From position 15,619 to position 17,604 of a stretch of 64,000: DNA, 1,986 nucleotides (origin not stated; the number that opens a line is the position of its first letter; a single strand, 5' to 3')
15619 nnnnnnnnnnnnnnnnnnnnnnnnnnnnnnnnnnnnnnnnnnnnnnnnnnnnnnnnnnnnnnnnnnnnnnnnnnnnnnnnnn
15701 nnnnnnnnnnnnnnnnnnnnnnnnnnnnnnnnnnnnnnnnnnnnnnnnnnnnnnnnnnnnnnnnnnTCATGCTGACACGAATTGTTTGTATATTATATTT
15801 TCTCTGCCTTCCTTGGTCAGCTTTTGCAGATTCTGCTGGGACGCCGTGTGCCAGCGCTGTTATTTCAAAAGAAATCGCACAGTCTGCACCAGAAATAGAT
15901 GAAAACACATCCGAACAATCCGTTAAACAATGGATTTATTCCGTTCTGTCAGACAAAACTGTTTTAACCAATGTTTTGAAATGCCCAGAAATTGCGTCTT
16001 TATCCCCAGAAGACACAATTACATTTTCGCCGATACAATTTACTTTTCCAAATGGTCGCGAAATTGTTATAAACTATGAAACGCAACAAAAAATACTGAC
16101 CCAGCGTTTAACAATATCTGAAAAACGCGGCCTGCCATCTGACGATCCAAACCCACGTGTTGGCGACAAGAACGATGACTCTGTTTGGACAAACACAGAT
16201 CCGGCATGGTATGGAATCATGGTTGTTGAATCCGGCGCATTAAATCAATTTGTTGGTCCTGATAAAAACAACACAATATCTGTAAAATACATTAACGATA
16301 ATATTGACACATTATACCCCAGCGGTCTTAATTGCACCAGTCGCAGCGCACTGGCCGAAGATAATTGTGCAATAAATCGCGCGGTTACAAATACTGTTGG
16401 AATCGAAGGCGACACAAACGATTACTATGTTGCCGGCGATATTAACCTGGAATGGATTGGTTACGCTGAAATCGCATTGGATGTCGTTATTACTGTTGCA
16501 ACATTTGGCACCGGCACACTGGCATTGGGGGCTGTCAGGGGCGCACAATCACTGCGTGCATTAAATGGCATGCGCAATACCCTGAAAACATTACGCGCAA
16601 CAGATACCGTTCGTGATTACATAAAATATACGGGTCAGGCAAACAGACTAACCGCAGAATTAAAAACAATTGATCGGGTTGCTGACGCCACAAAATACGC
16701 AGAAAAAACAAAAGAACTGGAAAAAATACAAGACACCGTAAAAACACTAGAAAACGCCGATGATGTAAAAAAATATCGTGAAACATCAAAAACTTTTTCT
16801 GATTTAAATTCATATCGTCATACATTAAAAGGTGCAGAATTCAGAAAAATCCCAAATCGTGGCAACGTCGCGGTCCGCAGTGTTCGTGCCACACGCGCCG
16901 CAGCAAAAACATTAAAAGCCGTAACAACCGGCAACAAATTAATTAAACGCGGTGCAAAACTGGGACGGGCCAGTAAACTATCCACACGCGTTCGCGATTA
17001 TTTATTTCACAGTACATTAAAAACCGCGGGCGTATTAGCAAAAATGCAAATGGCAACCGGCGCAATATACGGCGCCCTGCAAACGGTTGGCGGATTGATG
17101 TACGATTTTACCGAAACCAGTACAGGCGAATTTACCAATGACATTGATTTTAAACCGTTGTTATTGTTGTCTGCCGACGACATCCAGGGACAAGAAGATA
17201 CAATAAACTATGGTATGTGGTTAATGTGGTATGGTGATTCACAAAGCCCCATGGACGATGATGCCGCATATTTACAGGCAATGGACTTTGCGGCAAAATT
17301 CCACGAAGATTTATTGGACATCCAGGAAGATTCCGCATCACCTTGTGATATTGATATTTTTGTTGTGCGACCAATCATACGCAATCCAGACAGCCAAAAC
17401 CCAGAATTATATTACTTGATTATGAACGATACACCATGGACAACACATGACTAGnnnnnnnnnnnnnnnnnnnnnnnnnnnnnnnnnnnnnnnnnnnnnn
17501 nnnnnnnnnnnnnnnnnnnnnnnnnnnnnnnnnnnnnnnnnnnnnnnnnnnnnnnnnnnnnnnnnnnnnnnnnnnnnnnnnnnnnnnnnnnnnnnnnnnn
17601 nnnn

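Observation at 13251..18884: Translationally coupled operon: orphan A24 peptidase-like gene, two large paralogous membrane proteins, GH108 muramidase and a small Cys protein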

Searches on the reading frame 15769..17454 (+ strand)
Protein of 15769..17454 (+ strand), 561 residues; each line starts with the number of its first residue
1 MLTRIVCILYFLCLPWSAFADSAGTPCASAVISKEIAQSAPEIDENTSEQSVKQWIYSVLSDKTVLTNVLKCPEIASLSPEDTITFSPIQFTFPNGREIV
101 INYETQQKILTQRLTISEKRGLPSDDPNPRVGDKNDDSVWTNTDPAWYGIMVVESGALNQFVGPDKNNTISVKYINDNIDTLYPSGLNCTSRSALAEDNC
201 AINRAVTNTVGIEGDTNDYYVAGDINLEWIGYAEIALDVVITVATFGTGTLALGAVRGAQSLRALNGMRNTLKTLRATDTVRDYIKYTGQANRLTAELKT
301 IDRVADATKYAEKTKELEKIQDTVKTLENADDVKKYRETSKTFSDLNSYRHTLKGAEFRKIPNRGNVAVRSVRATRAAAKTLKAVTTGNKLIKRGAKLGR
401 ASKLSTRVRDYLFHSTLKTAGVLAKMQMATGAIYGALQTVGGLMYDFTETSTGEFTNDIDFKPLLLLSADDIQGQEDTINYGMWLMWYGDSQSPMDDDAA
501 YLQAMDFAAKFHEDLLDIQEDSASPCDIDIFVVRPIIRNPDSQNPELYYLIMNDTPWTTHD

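Call 3: search_protein_families(library=pfam, proteins=[window:15769-17454:+], max_evalue=0.1)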
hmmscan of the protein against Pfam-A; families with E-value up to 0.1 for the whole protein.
window:15769-17454:+ (561 aa): 1 family
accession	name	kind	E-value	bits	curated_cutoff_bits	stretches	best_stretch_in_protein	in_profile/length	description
PF25472.1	DUF7902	-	0.057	14.1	26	1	286-354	5-80/85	Domain of unknown function (DUF7902)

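Call 4: search_protein_families(library=ncbifam, proteins=[window:15769-17454:+], max_evalue=0.1)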
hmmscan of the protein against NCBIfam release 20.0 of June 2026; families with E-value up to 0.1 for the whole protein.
window:15769-17454:+ (561 aa): 0 families

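Call 5: search_protein_families(library=phrogs, proteins=[window:15769-17454:+], max_evalue=0.1)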
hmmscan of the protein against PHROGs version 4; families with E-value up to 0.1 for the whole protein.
window:15769-17454:+ (561 aa): 0 families

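Call 12: find_homologous_proteins(query=window:15769-17454:+, max_evalue=0.001)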
Query window:15769-17454:+ (561 aa): 905 proteins with E <= 0.001 among 8000 candidates; the best 120 are listed.
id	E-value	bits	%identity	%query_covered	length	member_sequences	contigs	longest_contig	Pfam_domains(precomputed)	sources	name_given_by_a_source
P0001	0.0e+0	1268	100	100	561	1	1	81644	-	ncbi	-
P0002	0.0e+0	1257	99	100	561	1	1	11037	-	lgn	-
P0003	0.0e+0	1250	98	100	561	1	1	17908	-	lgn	-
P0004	0.0e+0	1113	87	100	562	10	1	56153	-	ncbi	-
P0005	2.3e-248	843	54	71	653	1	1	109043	-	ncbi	-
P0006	8.4e-237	805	63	99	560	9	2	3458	-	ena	-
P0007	1.2e-230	785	62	100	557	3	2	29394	-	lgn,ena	-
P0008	1.5e-230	785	62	100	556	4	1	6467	-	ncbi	-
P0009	2.4e-229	781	61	99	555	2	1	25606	-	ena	-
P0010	3.6e-227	773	62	53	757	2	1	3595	-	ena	-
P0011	4.0e-225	767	61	99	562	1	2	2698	-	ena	-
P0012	4.9e-225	766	60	100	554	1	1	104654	-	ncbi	-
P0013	5.2e-225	766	61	99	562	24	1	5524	-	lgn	-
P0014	1.7e-224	765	60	99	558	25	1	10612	-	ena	-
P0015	2.1e-224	764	62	98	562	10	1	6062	-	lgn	-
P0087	4.0e-204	697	55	100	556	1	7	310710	-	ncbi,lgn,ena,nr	ncbi:MAG: hypothetical protein IJX89_00680 [Alphaproteobacteria bacterium]|nr:hypothetical protein [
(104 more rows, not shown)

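Call 14: find_encoding_contigs(protein=P0087, flank=10000, max_places=3)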
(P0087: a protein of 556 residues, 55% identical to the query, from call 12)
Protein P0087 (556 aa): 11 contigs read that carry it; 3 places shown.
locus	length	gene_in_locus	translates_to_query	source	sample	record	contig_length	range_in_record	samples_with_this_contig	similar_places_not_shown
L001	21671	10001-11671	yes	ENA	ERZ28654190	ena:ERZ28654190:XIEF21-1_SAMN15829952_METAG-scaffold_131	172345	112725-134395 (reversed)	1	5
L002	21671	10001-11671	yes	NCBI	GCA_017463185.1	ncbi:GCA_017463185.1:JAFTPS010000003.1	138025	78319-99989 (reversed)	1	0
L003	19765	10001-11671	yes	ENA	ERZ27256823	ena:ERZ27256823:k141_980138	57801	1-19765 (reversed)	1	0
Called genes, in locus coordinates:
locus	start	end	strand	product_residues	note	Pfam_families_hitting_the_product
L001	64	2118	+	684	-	PF00270:DEAD, PF04851:ResIII, PF00271:Helicase_C, PF19833:RecG_dom3_C (faint)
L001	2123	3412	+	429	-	PF01435:Peptidase_M48, PF14559:TPR_19 (faint), PF07719:TPR_2 (faint), PF13428:TPR_14 (faint), PF13432:TPR_16 (weak), PF23914:TPR_CcmH_CycH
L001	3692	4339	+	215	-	-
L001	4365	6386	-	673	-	-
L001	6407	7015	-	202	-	PF07750:GcrA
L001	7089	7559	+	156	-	PF01478:Peptidase_A24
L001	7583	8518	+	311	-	-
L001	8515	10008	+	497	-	-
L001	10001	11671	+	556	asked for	-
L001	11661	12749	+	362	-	PF05838:Glyco_hydro_108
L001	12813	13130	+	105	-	-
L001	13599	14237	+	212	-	-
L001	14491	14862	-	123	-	-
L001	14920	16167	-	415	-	PF00919:UPF0004, PF04055:Radical_SAM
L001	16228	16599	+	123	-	PF01192:RNA_pol_Rpb6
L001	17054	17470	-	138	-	-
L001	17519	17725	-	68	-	-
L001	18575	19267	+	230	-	-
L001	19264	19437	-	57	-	-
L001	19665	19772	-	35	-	-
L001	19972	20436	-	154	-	PF08433:KTI12 (weak), PF13671:AAA_33, PF13207:AAA_17 (weak), PF13238:AAA_18, PF01202:SKI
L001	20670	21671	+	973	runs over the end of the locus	PF01844:HNH, PF13395:HNH_4, PF14279:HNH_5 (weak), PF18541:RuvC_III, PF22702:Cas9_RuvC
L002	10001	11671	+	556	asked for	-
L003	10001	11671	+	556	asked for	-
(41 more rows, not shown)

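Call 18: find_related_loci(query=A1, collection=genome_contigs, flank=10000)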
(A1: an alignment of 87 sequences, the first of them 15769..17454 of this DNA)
Query A1 (561 aa) in genome_contigs; peptide patterns used: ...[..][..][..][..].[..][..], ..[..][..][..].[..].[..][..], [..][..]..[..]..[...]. (x = any residue, [..] = any of these).
397 stretches matched a pattern; 281 encode a relative of the query (tblastn E <= 1e-3); the best 80 are kept; 80 distinct loci.
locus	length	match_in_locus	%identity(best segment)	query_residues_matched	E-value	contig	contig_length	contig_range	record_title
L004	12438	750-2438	87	1-561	0e+0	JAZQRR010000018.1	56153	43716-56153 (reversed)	MAG: Candidatus Enterousia sp. isolate T1900045224_TC20190220.MAGScoT_cleanbin_000015 SGB_5385_k141_1491076, whole genom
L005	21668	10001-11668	62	1-559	0e+0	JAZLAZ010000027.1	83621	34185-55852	MAG: Candidatus Enterousia sp. isolate T1900045067_TC20190061.MAGScoT_cleanbin_000021 SGB_4608_k141_2918824, whole genom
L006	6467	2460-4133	62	1-560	0e+0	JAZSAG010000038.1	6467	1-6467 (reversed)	MAG: Candidatus Enterousia sp. isolate T1900044938_TS20190404.MAGScoT_cleanbin_000029 SGB_3452_k141_2608284, whole genom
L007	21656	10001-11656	60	1-560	0e+0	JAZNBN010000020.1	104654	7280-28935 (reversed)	MAG: Candidatus Enterousia sp. isolate T1900044741_TS20190207.MAGScoT_cleanbin_000046 SGB_2069_k141_3316778, whole genom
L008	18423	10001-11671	62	6-559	0e+0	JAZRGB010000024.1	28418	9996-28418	MAG: Candidatus Enterousia sp. isolate T1900045493_YK20190187.MAGScoT_cleanbin_000028 SGB_7394_k141_1490019, whole genom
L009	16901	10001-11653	58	1-561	0e+0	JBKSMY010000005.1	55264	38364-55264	MAG: Alphaproteobacteria bacterium isolate KS320-82 k141_277432, whole genome shotgun sequence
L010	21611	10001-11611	59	22-560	0e+0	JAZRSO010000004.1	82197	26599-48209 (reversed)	MAG: Candidatus Enterousia sp. isolate T1900045346_YK20190036.MAGScoT_cleanbin_000031 SGB_6715_k141_2186547, whole genom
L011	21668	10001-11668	58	5-561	0e+0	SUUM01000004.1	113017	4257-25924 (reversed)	MAG: Alphaproteobacteria bacterium isolate SIG46 NODE_939_length_113017_cov_6.702277, whole genome shotgun sequence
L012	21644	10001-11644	58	5-561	0e+0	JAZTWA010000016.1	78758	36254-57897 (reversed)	MAG: Candidatus Enterousia sp. isolate T1900045335_YK20190024.MAGScoT_cleanbin_000047 SGB_6593_k141_2815034, whole genom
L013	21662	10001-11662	56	1-561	0e+0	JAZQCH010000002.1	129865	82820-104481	MAG: Candidatus Enterousia sp. isolate T1900044638_TS20190104.MAGScoT_cleanbin_000052 SGB_1211_k141_46608, whole genome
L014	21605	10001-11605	58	23-559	0e+0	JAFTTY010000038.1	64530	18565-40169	MAG: Alphaproteobacteria bacterium isolate RGIG4147 Roe_deer_Colon-1__c813486, whole genome shotgun sequence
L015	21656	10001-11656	55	1-559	0e+0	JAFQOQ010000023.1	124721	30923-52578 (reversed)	MAG: Alphaproteobacteria bacterium isolate RGIG2010 Goat_Colon-1__c611766, whole genome shotgun sequence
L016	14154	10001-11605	58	20-561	0e+0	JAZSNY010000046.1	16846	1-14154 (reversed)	MAG: Candidatus Enterousia sp. isolate T1900044549_TS20190015.MAGScoT_cleanbin_000102 SGB_200_k141_3250180, whole genome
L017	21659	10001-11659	56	1-561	0e+0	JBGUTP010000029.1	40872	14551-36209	MAG: Candidatus Enterousia sp. isolate fecal_MAG_67 fecal_MAG_67_contig_0029, whole genome shotgun sequence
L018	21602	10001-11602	58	25-559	0e+0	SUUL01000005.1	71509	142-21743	MAG: Alphaproteobacteria bacterium isolate SIG45 NODE_2240_length_71509_cov_2.344120, whole genome shotgun sequence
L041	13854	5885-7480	53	17-557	0e+0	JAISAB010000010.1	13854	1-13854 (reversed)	MAG: Rickettsiales bacterium isolate Gx481_bin12 k119_2427231, whole genome shotgun sequence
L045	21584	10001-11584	55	25-561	0e+0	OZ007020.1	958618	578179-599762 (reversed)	MAG: uncultured Alphaproteobacteria bacterium isolate 6730_HET_VAC_contig_11916_metaflye_circ MAG genome assembly, chrom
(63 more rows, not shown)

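Call 24: predict_structure(alignment_id=A1)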
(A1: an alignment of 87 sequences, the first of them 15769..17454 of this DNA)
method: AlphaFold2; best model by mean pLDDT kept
length: 561 residues; sequences in the alignment: 87
mean_pLDDT: 71.2   pTM: 0.52
mean pLDDT of the five models: 71.2, 70.4, 68.5, 68.5, 64.8
residues with pLDDT >= 90: 170; 70-90: 180; 50-70: 76; < 50: 135
segments of 3 or more residues with pLDDT < 50: 15-21, 119-123, 228-262, 352-396, 420-451, 475-482
pLDDT, mean of each block of 10 residues (from residue 1): 67 50 78 94 87 83 91 91 90 92 86 61 60 75 83 92 80 89 88 80 91 82 64 30 28 33 62 88 94 93 92 96 95 90 69 42 28 35 36 48 62 55 37 24 34 60 85 51 67 73 86 92 89 89 82 89 75
secondary structure, 60 per line:
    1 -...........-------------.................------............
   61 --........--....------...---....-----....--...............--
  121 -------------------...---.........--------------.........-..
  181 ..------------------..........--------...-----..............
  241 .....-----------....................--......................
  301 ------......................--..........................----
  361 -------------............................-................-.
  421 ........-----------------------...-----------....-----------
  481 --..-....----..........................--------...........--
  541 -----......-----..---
elements in order: H2-12 H26-42 H49-60 H63-70 H73-76 E83-85 E89-92 E98-101 E104-106 H107-118 E140-142 E146-154 E169-171 H172-177 H179-182 H201-210 E219-221 H227-245 H257-276 H279-300 H307-328 H331-356 H374-401 H403-418 H420-428 E466-469 E486-489 H494-519 E528-538 E546-551

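Call 27: fold_search(model_id=the predicted structure, library=pdb)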
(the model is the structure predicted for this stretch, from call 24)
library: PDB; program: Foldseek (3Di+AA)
matches with E <= 10: 58; with E <= 0.001: 0
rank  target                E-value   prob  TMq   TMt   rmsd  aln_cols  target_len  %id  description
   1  6prh                  9.4e-01  0.25  0.07  0.26  12.5       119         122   18  X-ray Crystal Structure of Bacillus subtilis RicA (released 2019-10-02)
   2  8oz7_B                1.9e+00  0.02  0.07  0.07  21.3       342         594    9  Abortive infection DNA polymerase AbiA from Lactococcus lactis (released 2024-04-03)
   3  9hlx_A                2.0e+00  0.41  0.10  0.05  13.5       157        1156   15  Structure of Ba1Cas12a3 binary complex (released 2025-12-17)
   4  7sn9_A                2.3e+00  0.04  0.07  0.09  20.6       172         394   11  Cryo-EM structure of the Sinorhizobium meliloti flagellar filament (released 2022-03-16)
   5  8fod_A                2.4e+00  0.02  0.06  0.07  24.3       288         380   11  Cryo-EM structure of S. cerevisiae DNA polymerase alpha-primase complex in Apo state conformation II (released 2023-05-31)
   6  7nt8_B                3.3e+00  0.08  0.08  0.10  11.0       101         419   10  Influenza virus H3N2 nucleoprotein - R416A mutant (released 2021-07-07)
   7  8pwx_B                3.3e+00  0.02  0.07  0.12  27.0       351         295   10  PfRH5 bound to monoclonal antibody R5.008 (released 2024-06-05)
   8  5mgp_z                3.6e+00  0.13  0.10  0.14  25.2       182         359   12  Structural basis for ArfA-RF2 mediated translation termination on stop-codon lacking mRNAs (released 2016-12-14)
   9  6gy8_A                3.8e+00  0.33  0.10  0.16  13.4       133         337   10  Crystal structure of XaxA from Xenorhabdus nematophila (released 2018-07-25)
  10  9vhe_A                3.8e+00  0.02  0.06  0.11  17.9       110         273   12  cryoEM structure of retron-Eco7 complex (released 2025-12-31)
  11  9vu9_A                3.8e+00  0.01  0.07  0.10  32.6       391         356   10  channel D complex with 4 (released 2026-03-11)
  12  1k51                  4.0e+00  0.08  0.05  0.33  15.6        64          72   17  A G55A Mutation Induces 3D Domain Swapping in the B1 Domain of Protein L from Peptostreptococcus magnus (released 2001-12-05)
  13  6hum_F                4.0e+00  0.06  0.07  0.06  13.3       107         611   11  Structure of the photosynthetic complex I from Thermosynechococcus elongatus (released 2019-01-09)
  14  9g4y_B                4.0e+00  0.02  0.08  0.07  38.5       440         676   11  TRPC5 in complex with photoswitch E-AzHC (released 2025-07-30)
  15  8cr2_D                4.2e+00  0.35  0.12  0.26  10.5       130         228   15  Homo sapiens Get1/Get2 heterotetramer (a3' deletion variant) in complex with a Get3 dimer (released 2023-11-29)
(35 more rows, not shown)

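Call 38: search_protein_representatives(alignment_id=A1)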
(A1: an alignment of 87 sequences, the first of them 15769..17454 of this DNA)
Query: 87 sequences, 559 profile positions. Proteins with E-value up to 0.001 (for the whole library): 138; up to 1e-10: 125; up to 1e-30: 99. The best 138 are listed.
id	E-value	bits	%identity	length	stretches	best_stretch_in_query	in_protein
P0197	8.8e-230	780.7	-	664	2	3-355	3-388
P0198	1.3e-220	750.4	-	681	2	19-397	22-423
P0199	1.4e-218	743.7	-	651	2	1-373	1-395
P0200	6.6e-217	738.2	-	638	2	7-336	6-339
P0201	1.6e-216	736.9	-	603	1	21-558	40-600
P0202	1.8e-213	726.9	-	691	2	19-408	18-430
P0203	1.5e-209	713.9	-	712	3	1-386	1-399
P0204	4.5e-208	709.1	-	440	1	117-559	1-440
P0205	5.9e-208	708.7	-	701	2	2-389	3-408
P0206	3.4e-205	699.5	-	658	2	1-383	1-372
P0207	3.9e-204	696.1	-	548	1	3-557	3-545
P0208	1.9e-200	683.9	-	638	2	18-317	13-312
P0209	5.5e-200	682.4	-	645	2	4-329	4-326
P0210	6.9e-200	682.0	-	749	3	1-398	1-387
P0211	3.4e-198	676.5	-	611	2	1-327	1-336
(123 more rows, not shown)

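Call 40: fold_search(model_id=the predicted structure, library=viral)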
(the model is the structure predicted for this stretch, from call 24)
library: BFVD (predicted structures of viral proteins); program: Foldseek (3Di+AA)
matches with E <= 10: 172; with E <= 0.001: 0
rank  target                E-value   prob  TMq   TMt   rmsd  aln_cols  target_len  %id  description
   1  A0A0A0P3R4            7.1e-01  0.47  0.10  0.24   9.3       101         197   15  ORF3 [Carrot Ch virus 2]
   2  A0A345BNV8            7.8e-01  0.06  0.10  0.11  18.9       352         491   10  (no name in the UniProt tables at hand)
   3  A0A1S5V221            1.0e+00  0.44  0.09  0.32  18.6       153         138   17  (no name in the UniProt tables at hand)
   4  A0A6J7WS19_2          1.1e+00  0.21  0.10  0.07  28.3       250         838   14  Phage tail tape measure protein [uncultured Caudovirales phage]
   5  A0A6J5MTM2            1.2e+00  0.25  0.08  0.18  15.0       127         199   12  Sigma70-ECF, RNA polymerase sigma factor, sigma-70 family [uncultured Caudovirales phage]
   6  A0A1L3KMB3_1          1.4e+00  0.41  0.10  0.06  14.7       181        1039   10  (no name in the UniProt tables at hand)
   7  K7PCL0                1.7e+00  0.16  0.10  0.22  24.6       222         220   14  Protein ORF93 [Cyprinid herpesvirus 1]
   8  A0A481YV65            1.7e+00  0.06  0.09  0.06  43.7       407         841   14  Chromosome segregation ATPase [Marseillevirus LCMAC103]
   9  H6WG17                1.7e+00  0.16  0.07  0.21  17.4       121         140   11  Uncharacterized protein [Cyanophage S-TIM5]
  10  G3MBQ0                1.7e+00  0.03  0.09  0.10  30.8       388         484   13  Gp184 [Bacillus phage G]
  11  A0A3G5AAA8            1.9e+00  0.21  0.11  0.23  22.4       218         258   11  C3H1-type domain-containing protein [Homavirus sp.]
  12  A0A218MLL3            1.9e+00  0.11  0.10  0.14  23.1       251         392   17  Uncharacterized protein [uncultured virus]
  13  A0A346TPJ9            1.9e+00  0.03  0.09  0.13  22.0       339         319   12  P49 [Mythimna unipuncta nucleopolyhedrovirus]
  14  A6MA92                1.9e+00  0.02  0.08  0.07  28.3       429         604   10  Gp028 [Lactococcus phage KSY1]
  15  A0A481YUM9            2.0e+00  0.03  0.09  0.13  26.8       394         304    9  Uncharacterized protein [Marseillevirus LCMAC102]
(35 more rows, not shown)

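Call 53: search_protein_families(library=pfam, proteins=[L045:8696-9883:+, L041:4211-5590:+, L001:8515-10008:+, L045:7787-8692:+, L041:5600-7492:+], max_evalue=0.1)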
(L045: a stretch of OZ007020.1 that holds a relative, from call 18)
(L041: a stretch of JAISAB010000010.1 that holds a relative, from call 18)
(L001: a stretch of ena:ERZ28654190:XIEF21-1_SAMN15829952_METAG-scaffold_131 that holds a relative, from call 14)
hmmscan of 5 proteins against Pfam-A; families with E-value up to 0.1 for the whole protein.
L045:8696-9883:+ (395 aa): 0 families

L041:4211-5590:+ (459 aa): 0 families

L001:8515-10008:+ (497 aa): 0 families

L045:7787-8692:+ (301 aa): 0 families

L041:5600-7492:+ (630 aa): 0 families

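Call 75: search_solved_structures(query=A1, max_evalue=1)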
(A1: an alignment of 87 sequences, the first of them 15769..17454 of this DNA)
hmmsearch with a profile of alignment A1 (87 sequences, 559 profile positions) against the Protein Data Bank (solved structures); distinct sequences matched with E-value up to 1: 2.
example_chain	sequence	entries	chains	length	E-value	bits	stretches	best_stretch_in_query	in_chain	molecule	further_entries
2pih_A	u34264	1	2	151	0.26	13.2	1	286-358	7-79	Protein ymcA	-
6prh_A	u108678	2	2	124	0.62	12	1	286-358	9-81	RicA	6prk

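Call 80: search_protein_families(library=padloc, proteins=[window:15769-17454:+, L045:8696-9883:+, L001:8515-10008:+], max_evalue=0.01)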
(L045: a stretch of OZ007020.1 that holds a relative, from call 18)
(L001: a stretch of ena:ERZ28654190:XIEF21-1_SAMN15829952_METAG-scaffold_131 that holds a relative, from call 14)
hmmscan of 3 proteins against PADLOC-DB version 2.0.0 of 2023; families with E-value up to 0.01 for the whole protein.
window:15769-17454:+ (561 aa): 0 families

L045:8696-9883:+ (395 aa): 0 families

L001:8515-10008:+ (497 aa): 0 families
